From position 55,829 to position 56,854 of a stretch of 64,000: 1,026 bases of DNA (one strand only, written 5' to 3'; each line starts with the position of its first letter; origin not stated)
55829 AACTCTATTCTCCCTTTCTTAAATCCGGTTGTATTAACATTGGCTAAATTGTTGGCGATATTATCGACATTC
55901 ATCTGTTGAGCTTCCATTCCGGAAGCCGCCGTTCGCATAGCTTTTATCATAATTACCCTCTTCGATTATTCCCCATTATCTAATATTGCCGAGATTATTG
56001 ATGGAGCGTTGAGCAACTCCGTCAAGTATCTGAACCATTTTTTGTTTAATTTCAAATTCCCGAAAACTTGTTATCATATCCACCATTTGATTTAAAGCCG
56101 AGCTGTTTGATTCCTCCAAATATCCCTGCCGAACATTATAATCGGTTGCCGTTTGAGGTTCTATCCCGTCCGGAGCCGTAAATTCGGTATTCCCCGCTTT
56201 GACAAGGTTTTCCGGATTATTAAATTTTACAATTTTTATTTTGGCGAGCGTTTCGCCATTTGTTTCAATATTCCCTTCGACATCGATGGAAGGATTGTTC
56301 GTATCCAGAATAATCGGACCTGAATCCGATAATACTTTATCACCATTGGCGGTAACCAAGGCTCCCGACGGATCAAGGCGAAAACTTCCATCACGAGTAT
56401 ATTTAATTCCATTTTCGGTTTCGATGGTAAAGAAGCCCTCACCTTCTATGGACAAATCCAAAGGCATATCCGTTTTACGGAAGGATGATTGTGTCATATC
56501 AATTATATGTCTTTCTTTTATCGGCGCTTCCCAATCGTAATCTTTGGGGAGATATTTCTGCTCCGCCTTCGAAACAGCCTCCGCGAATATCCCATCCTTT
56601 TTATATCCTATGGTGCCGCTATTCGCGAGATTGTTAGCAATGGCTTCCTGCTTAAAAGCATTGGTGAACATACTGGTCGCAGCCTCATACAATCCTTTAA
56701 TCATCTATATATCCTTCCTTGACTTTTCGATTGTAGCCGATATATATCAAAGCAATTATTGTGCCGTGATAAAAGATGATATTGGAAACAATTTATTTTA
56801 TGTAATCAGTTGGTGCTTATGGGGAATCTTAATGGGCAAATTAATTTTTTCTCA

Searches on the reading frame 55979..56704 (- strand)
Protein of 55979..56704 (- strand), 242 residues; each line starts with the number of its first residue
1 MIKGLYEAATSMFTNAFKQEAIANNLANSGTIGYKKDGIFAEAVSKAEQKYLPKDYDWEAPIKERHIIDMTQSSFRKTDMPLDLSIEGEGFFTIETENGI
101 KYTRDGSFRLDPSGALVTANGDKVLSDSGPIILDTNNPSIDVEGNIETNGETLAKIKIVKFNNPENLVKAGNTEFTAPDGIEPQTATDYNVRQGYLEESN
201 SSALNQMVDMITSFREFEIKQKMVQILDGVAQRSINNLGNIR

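Call 13: search_protein_families(library=pfam, proteins=[window:55979-56704:-], max_evalue=0.001)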
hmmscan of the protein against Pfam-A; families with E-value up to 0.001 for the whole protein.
seq(242 aa): 2 families
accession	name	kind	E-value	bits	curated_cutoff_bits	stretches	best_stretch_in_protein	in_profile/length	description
PF22692.1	LlgE_F_G_D1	-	5.7e-15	55.7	27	1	86-143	2-59/64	Flagellar hook protein FlgE/F/G D1 domain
PF06429.18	Flg_bbr_C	-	1.5e-09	37.7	23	1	192-237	1-45/46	Flagellar basal body rod FlgEFG protein C-terminal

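Call 58: find_related_loci(query=window:55979-56704:-, collection=metagenome_contigs, flank=4000)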
Query window:55979-56704:- (242 aa) in metagenome_contigs; peptide patterns used: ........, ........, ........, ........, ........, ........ (x = any residue, [..] = any of these).
134 stretches matched a pattern; 1 encode a relative of the query (tblastn E <= 1e-3); 1 distinct loci.
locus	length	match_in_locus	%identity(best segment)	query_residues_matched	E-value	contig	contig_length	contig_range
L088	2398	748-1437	36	7-232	2e-38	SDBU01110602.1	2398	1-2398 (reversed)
